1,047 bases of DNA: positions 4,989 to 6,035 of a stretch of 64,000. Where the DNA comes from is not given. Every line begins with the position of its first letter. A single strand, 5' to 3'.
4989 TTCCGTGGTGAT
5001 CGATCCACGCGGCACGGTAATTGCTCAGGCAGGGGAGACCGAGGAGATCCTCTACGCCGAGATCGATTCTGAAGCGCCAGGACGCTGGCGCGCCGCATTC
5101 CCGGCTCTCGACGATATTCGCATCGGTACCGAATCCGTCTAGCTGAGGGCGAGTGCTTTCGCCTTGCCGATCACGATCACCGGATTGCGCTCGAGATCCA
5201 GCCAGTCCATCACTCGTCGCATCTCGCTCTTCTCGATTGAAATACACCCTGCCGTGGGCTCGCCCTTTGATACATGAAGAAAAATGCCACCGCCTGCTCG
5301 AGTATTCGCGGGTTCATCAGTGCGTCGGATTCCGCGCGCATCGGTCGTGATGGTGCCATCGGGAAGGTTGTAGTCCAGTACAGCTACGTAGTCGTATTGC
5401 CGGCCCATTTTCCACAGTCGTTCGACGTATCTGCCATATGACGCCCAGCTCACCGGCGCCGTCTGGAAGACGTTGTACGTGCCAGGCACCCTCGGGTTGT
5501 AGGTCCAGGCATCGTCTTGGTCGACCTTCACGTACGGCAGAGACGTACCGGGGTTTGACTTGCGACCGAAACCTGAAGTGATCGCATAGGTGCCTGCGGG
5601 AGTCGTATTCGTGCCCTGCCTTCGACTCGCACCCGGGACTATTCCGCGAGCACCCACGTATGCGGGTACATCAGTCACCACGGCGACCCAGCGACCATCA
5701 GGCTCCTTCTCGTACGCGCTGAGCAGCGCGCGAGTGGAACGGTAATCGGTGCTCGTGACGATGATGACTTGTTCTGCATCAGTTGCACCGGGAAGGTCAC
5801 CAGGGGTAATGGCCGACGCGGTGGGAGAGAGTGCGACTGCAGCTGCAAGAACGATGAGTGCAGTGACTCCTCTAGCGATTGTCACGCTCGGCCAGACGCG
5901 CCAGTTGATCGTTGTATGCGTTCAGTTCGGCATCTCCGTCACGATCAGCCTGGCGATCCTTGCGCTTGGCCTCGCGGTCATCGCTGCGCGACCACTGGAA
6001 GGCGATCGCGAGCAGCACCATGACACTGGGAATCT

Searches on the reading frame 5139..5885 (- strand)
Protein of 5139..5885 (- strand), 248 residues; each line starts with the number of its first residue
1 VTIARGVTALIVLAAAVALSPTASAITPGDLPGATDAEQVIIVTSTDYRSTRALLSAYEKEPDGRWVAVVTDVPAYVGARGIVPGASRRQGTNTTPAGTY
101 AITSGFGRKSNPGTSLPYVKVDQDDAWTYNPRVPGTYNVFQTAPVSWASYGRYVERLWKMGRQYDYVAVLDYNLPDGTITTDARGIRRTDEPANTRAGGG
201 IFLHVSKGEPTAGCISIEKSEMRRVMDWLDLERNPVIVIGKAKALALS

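Call 61: search_protein_families(library=pfam, proteins=[window:5139-5885:-], max_evalue=0.001)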
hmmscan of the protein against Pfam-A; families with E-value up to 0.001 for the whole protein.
window:5139-5885:- (248 aa): 1 family
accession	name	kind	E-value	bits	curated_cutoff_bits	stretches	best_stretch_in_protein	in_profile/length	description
PF03734.19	YkuD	-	2.2e-07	32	23.4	1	75-238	28-146/146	L,D-transpeptidase catalytic domain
